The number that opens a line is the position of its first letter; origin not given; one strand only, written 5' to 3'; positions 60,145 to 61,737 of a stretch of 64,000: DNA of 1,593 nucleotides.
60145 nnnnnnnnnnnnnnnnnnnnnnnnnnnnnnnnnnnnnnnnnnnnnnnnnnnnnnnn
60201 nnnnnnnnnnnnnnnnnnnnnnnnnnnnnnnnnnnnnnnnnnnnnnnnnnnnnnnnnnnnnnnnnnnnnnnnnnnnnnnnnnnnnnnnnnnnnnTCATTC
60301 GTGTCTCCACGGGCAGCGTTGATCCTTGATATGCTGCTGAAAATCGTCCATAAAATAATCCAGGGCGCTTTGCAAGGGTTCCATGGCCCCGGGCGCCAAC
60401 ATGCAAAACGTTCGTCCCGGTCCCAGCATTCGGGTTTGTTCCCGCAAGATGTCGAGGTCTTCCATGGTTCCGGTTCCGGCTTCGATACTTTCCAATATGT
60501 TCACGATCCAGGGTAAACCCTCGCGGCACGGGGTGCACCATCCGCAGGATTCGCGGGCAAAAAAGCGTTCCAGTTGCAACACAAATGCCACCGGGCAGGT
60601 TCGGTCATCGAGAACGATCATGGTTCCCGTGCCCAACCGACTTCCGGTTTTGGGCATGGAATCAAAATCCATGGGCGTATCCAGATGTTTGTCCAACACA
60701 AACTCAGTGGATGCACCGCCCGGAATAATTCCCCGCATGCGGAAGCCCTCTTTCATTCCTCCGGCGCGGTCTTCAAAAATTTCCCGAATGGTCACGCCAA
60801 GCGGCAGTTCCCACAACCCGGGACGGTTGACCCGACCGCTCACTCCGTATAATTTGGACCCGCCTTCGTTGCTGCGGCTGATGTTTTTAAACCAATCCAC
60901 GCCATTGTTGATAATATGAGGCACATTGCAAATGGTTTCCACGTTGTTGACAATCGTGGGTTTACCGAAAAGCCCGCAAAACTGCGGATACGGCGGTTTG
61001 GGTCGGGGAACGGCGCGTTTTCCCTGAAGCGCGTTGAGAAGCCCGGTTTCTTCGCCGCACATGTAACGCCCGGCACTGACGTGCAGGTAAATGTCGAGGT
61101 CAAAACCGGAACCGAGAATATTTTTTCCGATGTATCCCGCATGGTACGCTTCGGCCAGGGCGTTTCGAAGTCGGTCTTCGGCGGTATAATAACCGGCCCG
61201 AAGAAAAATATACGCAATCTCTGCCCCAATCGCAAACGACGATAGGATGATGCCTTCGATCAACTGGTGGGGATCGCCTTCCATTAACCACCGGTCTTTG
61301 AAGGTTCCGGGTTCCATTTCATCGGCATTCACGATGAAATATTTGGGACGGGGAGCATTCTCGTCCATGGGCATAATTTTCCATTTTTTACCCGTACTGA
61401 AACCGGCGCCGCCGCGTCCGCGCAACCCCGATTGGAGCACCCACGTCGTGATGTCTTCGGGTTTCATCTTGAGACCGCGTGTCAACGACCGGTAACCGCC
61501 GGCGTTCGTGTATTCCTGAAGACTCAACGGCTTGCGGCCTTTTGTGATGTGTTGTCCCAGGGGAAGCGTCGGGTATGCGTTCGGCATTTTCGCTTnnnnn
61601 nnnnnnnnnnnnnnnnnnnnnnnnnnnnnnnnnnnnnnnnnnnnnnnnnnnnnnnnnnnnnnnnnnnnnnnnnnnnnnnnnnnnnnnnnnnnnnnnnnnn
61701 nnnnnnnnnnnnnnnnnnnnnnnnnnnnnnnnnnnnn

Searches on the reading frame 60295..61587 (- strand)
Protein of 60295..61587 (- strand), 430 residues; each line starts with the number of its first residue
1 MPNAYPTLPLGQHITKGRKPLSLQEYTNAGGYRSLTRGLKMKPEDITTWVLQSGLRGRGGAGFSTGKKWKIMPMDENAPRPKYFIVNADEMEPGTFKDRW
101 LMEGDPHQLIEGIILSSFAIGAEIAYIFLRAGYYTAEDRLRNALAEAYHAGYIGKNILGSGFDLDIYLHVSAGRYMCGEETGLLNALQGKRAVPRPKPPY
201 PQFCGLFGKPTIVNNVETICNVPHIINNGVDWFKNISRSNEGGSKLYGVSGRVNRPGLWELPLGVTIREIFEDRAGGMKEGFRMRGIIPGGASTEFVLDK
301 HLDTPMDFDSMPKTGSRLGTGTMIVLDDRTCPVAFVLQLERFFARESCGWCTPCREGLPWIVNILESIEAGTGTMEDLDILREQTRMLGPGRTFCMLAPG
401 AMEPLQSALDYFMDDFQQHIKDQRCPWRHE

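Call 47: search_protein_families(library=pfam, proteins=[window:60295-61587:-], max_evalue=0.0001)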
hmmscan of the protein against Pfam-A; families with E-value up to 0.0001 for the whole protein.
window:60295-61587:- (430 aa): 4 families
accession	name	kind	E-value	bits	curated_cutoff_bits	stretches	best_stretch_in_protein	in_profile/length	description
PF01512.22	Complex1_51K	-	3.3e-43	147.6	31.2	1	51-224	2-150/150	Nuo51 FMN-binding domain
PF10589.14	NADH_4Fe-4S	-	6.1e-27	93.8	23.5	1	336-419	3-85/85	NADH-ubiquinone oxidoreductase-F iron-sulfur binding region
PF22461.2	SLBB_2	-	2.5e-07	31.2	27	1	246-302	2-60/79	SLBB domain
PF10531.15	SLBB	-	1.3e-06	28.6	27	1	248-281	3-36/55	SLBB domain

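Call 83: find_homologous_proteins(query=window:60295-61587:-, max_evalue=1e-50)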
Query window:60295-61587:- (430 aa): 8000 proteins with E <= 1e-50 among 8000 candidates; the best 120 are listed.
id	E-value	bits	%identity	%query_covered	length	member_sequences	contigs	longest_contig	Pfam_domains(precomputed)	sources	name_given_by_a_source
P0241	0.0e+0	1022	100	100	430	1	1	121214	PF10531.16,PF10589.15,PF22461.3,PF01512.23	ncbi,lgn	ncbi:MAG: NADH-quinone oxidoreductase subunit NuoF [Candidatus Omnitrophota bacterium]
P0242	4.4e-202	690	67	98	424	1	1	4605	PF10531.16,PF10589.15,PF22461.3,PF01512.23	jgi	jgi:NADH-quinone oxidoreductase subunit F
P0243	8.6e-202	689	67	98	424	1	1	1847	PF10531.16,PF10589.15,PF22461.3,PF01512.23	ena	-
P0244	1.4e-201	688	66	98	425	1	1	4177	PF10531.16,PF10589.15,PF22461.3,PF01512.23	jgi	jgi:NADH-quinone oxidoreductase subunit F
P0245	4.8e-201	687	67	98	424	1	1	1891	PF10531.16,PF10589.15,PF22461.3,PF01512.23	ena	-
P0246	4.9e-201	686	65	98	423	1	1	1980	PF10531.16,PF10589.15,PF22461.3,PF01512.23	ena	-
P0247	1.0e-200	685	65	98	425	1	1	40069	PF10531.16,PF10589.15,PF22461.3,PF01512.23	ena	-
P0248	1.6e-200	685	66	98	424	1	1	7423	PF10531.16,PF10589.15,PF22461.3,PF01512.23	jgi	-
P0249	1.7e-200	685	68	98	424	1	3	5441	PF10531.16,PF10589.15,PF22461.3,PF01512.23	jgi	jgi:NADH-quinone oxidoreductase subunit F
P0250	3.7e-200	684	67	98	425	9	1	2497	PF10531.16,PF10589.15,PF22461.3,PF01512.23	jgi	-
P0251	4.6e-200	683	67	98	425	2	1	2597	PF10531.16,PF10589.15,PF22461.3,PF01512.23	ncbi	ncbi:MAG TPA: NADH-quinone oxidoreductase subunit NuoF [Blastocatellia bacterium]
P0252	5.1e-200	683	66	98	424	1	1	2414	PF10531.16,PF10589.15,PF22461.3,PF01512.23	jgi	jgi:NADH-quinone oxidoreductase subunit F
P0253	6.2e-200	683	68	98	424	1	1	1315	PF10531.16,PF10589.15,PF22461.3,PF01512.23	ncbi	-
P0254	8.7e-200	682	66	98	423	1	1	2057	PF10531.16,PF10589.15,PF22461.3,PF01512.23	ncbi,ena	-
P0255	9.8e-200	682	66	98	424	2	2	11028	PF10531.16,PF10589.15,PF22461.3,PF01512.23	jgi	jgi:NADH-quinone oxidoreductase subunit F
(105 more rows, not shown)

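Call 84: find_encoding_contigs(protein=P0241, flank=1000, max_places=2)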
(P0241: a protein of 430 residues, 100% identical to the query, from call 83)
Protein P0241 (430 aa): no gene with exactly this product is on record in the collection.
